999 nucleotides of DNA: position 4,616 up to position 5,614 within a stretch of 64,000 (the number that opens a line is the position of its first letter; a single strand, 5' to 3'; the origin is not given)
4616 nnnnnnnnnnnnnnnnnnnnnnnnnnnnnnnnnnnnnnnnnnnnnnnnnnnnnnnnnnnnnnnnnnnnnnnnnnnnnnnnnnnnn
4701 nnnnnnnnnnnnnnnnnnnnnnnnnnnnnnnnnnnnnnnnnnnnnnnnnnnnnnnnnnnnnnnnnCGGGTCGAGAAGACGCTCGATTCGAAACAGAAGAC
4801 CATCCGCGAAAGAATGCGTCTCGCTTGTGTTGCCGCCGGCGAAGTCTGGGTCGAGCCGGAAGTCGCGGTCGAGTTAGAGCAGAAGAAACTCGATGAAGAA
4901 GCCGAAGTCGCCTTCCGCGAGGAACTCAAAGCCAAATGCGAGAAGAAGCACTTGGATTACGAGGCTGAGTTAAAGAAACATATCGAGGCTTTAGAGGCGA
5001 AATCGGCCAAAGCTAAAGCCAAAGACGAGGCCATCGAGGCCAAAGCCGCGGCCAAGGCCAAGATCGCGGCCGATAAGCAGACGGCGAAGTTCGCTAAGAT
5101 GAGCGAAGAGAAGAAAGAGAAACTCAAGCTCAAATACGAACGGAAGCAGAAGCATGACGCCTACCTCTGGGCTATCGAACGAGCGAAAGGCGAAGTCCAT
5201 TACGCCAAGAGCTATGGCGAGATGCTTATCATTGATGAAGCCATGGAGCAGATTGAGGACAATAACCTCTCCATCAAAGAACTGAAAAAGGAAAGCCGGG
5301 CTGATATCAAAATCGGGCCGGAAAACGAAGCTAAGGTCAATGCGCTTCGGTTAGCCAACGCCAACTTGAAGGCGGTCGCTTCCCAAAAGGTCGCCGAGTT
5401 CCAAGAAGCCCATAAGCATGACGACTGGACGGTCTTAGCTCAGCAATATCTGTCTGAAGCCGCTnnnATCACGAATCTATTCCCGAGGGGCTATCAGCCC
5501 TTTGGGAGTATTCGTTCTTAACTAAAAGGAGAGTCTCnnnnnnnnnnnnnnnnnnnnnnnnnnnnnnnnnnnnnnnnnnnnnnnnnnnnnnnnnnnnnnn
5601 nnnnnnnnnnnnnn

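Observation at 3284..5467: GPH/MelB-type symporter with a ~230-aa coiled-coil tail and a ~45-aa insertion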

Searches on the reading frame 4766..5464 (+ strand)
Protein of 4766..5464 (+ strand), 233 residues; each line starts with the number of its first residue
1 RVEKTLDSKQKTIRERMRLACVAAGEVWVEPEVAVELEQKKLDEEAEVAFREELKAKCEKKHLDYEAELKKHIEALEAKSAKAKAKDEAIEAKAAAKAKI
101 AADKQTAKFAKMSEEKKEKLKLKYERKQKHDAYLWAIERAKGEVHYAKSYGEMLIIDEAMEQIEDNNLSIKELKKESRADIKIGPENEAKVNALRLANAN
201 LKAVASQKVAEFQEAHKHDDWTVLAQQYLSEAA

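Call 3: search_protein_families(library=pfam, proteins=[window:4766-5464:+], max_evalue=0.1)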
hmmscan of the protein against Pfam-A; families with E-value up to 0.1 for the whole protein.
window:4766-5464:+ (233 aa): 0 families

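Call 4: search_protein_families(library=ncbifam, proteins=[window:4766-5464:+], max_evalue=0.1)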
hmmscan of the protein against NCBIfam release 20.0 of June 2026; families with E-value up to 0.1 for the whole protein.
window:4766-5464:+ (233 aa): 0 families

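Call 14: find_homologous_proteins(query=window:4775-5464:+, max_evalue=0.001)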
Query window:4775-5464:+: 1660 candidates shared short words with the query, none scored E <= 0.001.

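Call 19: find_related_loci(query=A3, collection=genome_contigs, flank=10000)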
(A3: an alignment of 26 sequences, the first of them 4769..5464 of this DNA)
Query A3 (232 aa) in genome_contigs; peptide patterns used: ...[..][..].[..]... (x = any residue, [..] = any of these).
251 stretches matched a pattern; 25 encode a relative of the query (tblastn E <= 1e-3); 25 distinct loci.
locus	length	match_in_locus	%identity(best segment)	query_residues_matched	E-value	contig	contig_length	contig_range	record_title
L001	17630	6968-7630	40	1-221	9e-35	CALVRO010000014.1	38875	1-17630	MAG: uncultured Clostridia bacterium isolate BRZ_BE__bin69 genome assembly, contig: BRZ_BE__NODE_755_length_38875_cov_7.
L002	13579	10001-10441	48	1-147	3e-32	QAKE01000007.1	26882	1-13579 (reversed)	MAG: Bacillota bacterium isolate CIM:MAG 1059 contig_209075, whole genome shotgun sequence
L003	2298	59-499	50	1-147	5e-32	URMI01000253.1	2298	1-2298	uncultured Clostridia bacterium isolate UMGS1133 genome assembly, contig: NODE_3004_length_2298_cov_3.43424, whole genom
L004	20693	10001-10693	39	1-231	6e-36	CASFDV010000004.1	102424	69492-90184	uncultured Firmicutes bacterium isolate T19_L4_323323_idba_bin.173 genome assembly, contig: T19_L4_323323_idba_bin.173.f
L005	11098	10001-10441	50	1-147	1e-28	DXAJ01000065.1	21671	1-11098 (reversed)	MAG TPA_asm: Candidatus Gallimonas gallistercoris isolate CHK156-179 CHK156__C184850_L21671_SAMEA104467446, whole genome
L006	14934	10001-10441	51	1-147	2e-28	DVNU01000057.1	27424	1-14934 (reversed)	MAG TPA_asm: Candidatus Coproplasma excrementipullorum isolate 10570 CHK98__C276762_L27424_ERR2241824, whole genome shot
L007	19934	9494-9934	52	1-147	9e-28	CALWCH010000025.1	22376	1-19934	MAG: uncultured Clostridia bacterium isolate BRZ_LM__bin86 genome assembly, contig: BRZ_LM__NODE_3209_length_22376_cov_8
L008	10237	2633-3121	45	1-163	3e-27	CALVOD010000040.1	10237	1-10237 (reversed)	MAG: uncultured Clostridia bacterium isolate BRZ_AB__bin25 genome assembly, contig: BRZ_AB__NODE_6393_length_10237_cov_1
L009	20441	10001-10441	51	1-147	8e-27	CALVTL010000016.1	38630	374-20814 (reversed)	MAG: uncultured Clostridia bacterium isolate BRZ_NT__bin69 genome assembly, contig: BRZ_NT__NODE_1496_length_38630_cov_7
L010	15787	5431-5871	53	1-147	3e-26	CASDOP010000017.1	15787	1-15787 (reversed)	uncultured Clostridia bacterium isolate A40_L2_322322_idba_bin.68 genome assembly, contig: A40_L2_322322_idba_bin.68.fa_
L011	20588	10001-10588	44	1-196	3e-26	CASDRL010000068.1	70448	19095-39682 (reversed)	uncultured Clostridia bacterium isolate SI.A15.metabat-bins.145 genome assembly, contig: SI.A15.metabat-bins.145.fa_k141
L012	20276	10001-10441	50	1-147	4e-26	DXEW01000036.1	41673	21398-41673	MAG TPA_asm: Candidatus Borkfalkia faecavium isolate 2189 CHK54__C592146_L41673_SAMEA104467243, whole genome shotgun seq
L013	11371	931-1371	50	1-147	3e-26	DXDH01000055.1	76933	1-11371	MAG TPA_asm: Candidatus Borkfalkia excrementipullorum isolate CHK192-2667 CHK192__C143503_L76933_SAMEA5754836, whole gen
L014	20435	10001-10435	46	1-145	5e-26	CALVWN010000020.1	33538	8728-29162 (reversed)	MAG: uncultured Clostridia bacterium isolate E27__bin11 genome assembly, contig: E27__k127_6024315, whole genome shotgun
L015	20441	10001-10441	50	1-147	4e-25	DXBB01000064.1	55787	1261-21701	MAG TPA_asm: Candidatus Gallimonas intestinavium isolate ChiW7-2402 ChiW7__C100822_L55787_SAMN06858607, whole genome sho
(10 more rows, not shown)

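Call 26: search_protein_representatives(alignment_id=A3)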
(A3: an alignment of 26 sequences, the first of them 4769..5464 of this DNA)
Query: 26 sequences, 168 profile positions. Proteins with E-value up to 0.001 (for the whole library): 190; up to 1e-10: 61; up to 1e-30: 14. The best 150 are listed.
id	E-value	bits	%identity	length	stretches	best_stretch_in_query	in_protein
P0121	1.2e-54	200.8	-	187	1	1-159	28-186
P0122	1.8e-54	200.3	-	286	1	1-157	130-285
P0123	7.7e-51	188.5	-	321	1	1-166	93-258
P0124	6.0e-50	185.6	-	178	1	1-162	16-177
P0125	3.2e-46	173.4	-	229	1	1-161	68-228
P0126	5.2e-45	169.5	-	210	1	1-155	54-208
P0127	1.0e-40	155.5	-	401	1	2-161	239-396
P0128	1.5e-40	154.9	-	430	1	1-153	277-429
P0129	1.2e-37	145.5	-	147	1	11-156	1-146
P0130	1.7e-37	145.0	-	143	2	1-104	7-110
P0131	5.2e-36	140.2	-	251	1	1-153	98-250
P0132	9.4e-35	136.1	-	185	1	1-158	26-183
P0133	1.2e-32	129.3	-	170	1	1-157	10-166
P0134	3.4e-31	124.5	-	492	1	1-153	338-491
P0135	1.4e-30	122.5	-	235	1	38-157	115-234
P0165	6.7e-13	65.0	-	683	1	3-165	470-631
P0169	3.5e-12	62.7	-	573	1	1-101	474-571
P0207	8.2e-09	51.7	-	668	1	6-131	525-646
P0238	2.6e-07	46.8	-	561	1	10-91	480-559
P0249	5.8e-07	45.7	-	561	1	1-88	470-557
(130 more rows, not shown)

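Call 29: search_solved_structures(query=A3, max_evalue=1)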
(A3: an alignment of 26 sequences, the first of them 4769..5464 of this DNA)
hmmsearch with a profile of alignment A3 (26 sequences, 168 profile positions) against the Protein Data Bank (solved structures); distinct sequences matched with E-value up to 1: 0.

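Call 37: predict_structure(alignment_id=A3)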
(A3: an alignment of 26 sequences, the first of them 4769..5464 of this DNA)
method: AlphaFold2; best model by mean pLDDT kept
length: 232 residues; sequences in the alignment: 26
mean_pLDDT: 89.3   pTM: 0.53
mean pLDDT of the five models: 89.3, 89.1, 87.0, 84.8, 84.2
residues with pLDDT >= 90: 117; 70-90: 110; 50-70: 5; < 50: 0
segments of 3 or more residues with pLDDT < 50: none
pLDDT, mean of each block of 10 residues (from residue 1): 69 83 81 79 87 89 88 87 86 87 84 88 93 93 93 96 98 97 97 98 97 93 92 80
secondary structure, 60 per line:
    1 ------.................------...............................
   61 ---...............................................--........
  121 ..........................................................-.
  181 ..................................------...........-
elements in order: H7-23 H30-60 H64-110 H113-178 H180-214 H221-231

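Call 45: search_protein_families(library=pfam, alignment_id=A3, max_evalue=10)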
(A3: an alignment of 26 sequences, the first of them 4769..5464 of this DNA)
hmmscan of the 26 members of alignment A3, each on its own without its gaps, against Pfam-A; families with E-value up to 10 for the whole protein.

A. member 1, window:4769-5464:+ (232 aa): 1 family
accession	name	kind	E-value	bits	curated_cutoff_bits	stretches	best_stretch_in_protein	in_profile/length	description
PF09320.16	DUF1977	-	0.36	11.4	23.4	1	27-75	36-87/108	Domain of unknown function (DUF1977)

B. families by the number of members that match (of 26 scanned): 33 families (the first 25 are shown)
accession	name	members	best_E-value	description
PF09320.16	DUF1977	8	0.099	Domain of unknown function (DUF1977)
PF24017.2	Beta-prop_SCAP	2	0.34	SCAP Beta-propeller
PF08599.15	Nbs1_C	2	4.1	DNA damage repair protein Nbs1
PF20698.3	PIN-TPR-GreABC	1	0.0074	PIN domain associated with the TPR-GreAB-C-PIN system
PF11719.13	Drc1-Sld2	1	0.012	DNA replication and checkpoint protein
PF19795.4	DUF6279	1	0.059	Family of unknown function (DUF6279)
PF14424.12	Toxin-deaminase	1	0.067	The BURPS668_1122 family of deaminases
PF22547.2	2H-SAK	1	0.15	Swiss Army Knife, 2H phosphoesterase domain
PF03636.21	Glyco_hydro_65N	1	0.19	Glycosyl hydrolase family 65, N-terminal domain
PF19398.4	DurB-like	1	0.22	Lantibiotic duramycin B-like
PF15549.11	PGC7_Stella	1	0.23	PGC7/Stella/Dppa3 domain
PF14948.11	RESP18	1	0.35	RESP18 domain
PF25228.1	Lips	1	0.57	Lips protein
PF08854.15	DUF1824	1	0.85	Domain of unknown function (DUF1824)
PF01504.24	PIP5K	1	0.99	Phosphatidylinositol-4-phosphate 5-Kinase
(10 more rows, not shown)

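Call 65: find_encoding_contigs(protein=P0238, flank=8000, max_places=3)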
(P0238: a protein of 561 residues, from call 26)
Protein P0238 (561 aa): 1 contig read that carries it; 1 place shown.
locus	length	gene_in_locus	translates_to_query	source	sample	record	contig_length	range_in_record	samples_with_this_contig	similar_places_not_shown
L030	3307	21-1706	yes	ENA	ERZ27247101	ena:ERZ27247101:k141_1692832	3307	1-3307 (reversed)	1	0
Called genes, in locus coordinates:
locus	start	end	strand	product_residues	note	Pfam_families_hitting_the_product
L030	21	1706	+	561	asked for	PF07690:MFS_1 (weak), PF13347:MFS_2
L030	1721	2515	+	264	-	PF13472:Lipase_GDSL_2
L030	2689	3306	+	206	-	?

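Call 66: find_encoding_contigs(protein=P0249, flank=8000, max_places=3)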
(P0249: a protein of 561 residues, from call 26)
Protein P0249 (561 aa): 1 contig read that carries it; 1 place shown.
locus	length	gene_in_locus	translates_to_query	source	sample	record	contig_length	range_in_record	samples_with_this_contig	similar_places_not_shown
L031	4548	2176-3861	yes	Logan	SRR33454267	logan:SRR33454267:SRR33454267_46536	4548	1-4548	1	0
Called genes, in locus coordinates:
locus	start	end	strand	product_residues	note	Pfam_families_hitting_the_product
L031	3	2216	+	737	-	?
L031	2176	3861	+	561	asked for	PF13347:MFS_2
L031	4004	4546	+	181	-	?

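Call 67: find_encoding_contigs(protein=P0169, flank=8000, max_places=2)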
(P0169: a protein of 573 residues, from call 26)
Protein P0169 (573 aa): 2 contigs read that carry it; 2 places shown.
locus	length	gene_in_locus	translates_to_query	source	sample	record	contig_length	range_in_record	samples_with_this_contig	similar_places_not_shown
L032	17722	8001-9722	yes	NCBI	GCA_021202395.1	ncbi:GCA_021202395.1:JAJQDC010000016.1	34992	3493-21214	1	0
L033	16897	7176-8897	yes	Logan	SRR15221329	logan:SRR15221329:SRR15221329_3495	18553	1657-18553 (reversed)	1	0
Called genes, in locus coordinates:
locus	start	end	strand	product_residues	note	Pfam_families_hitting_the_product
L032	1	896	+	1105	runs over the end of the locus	PF21551:CSL4_N (faint)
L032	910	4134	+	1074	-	PF01915:Glyco_hydro_3_C, PF14310:Fn3-like (weak), PF00933:Glyco_hydro_3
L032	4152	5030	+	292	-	-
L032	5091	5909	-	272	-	PF02311:AraC_binding, PF07883:Cupin_2, PF00165:HTH_AraC (faint), PF12833:HTH_18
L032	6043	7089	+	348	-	PF03786:UxuA, PF01261:AP_endonuc_2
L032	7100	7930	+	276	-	PF01488:Shikimate_DH (weak), PF00106:adh_short, PF13561:adh_short_C2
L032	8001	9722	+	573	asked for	PF07690:MFS_1 (weak), PF13347:MFS_2, PF07690:MFS_1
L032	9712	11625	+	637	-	PF02837:Glyco_hydro_2_N, PF22666:Glyco_hydro_2_N2, PF00703:Glyco_hydro_2, PF02836:Glyco_hydro_2_C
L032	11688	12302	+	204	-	PF00882:Zn_dep_PLPC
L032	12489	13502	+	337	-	PF01073:3Beta_HSD, PF01370:Epimerase, PF02719:Polysacc_synt_2, PF04321:RmlD_sub_bind, PF05368:NmrA (weak), PF13460:NAD_binding_10, PF16363:GDP_Man_Dehyd, PF07993:NAD_binding_4, +1 more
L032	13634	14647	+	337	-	PF00535:Glycos_transf_2, PF10111:Glyco_tranf_2_2 (weak), PF13641:Glyco_tranf_2_3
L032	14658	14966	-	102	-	-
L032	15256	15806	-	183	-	PF14512:TM1586_NiRdase, PF00881:Nitroreductase (faint)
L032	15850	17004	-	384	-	PF12679:ABC2_membrane_2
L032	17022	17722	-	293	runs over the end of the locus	PF00005:ABC_tran, PF13304:AAA_21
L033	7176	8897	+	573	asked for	PF07690:MFS_1 (weak), PF13347:MFS_2, PF07690:MFS_1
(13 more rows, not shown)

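Call 68: find_encoding_contigs(protein=P0207, flank=8000, max_places=2)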
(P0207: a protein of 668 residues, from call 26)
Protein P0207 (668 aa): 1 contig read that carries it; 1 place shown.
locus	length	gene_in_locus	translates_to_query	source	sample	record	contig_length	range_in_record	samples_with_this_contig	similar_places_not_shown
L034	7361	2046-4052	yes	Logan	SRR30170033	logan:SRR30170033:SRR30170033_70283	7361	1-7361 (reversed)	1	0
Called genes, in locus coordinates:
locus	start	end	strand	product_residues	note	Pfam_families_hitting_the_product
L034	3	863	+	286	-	?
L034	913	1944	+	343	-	PF00535:Glycos_transf_2, PF10111:Glyco_tranf_2_2 (weak), PF13641:Glyco_tranf_2_3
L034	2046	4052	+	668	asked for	PF13347:MFS_2, PF07690:MFS_1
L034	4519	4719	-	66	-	PF08984:DUF1858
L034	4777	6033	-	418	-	PF01595:CNNM, PF00571:CBS, PF03471:CorC_HlyC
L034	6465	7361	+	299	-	?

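Call 69: find_encoding_contigs(protein=P0165, flank=8000, max_places=2)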
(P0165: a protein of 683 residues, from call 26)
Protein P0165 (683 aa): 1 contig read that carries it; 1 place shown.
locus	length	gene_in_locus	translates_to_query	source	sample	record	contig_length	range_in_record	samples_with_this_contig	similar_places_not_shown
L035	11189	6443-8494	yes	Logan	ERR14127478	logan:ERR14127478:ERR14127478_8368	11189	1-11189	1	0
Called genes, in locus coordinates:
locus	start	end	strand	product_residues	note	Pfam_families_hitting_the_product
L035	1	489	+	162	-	?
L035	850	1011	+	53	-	-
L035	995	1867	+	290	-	PF02735:Ku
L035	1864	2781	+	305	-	PF01068:DNA_ligase_A_M, PF01331:mRNA_cap_enzyme (faint), PF04679:DNA_ligase_A_C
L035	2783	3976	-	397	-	PF00165:HTH_AraC (weak), PF12833:HTH_18, PF00165:HTH_AraC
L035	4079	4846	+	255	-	PF00106:adh_short, PF08659:KR, PF23441:SDR (weak), PF13561:adh_short_C2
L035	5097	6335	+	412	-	-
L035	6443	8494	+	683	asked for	PF07690:MFS_1 (weak), PF13347:MFS_2, PF07690:MFS_1 (weak)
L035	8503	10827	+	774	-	PF22666:Glyco_hydro_2_N2 (weak), PF02837:Glyco_hydro_2_N, PF00703:Glyco_hydro_2 (weak), PF02836:Glyco_hydro_2_C, PF16355:DUF4982, PF18565:Glyco_hydro2_C5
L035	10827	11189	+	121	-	?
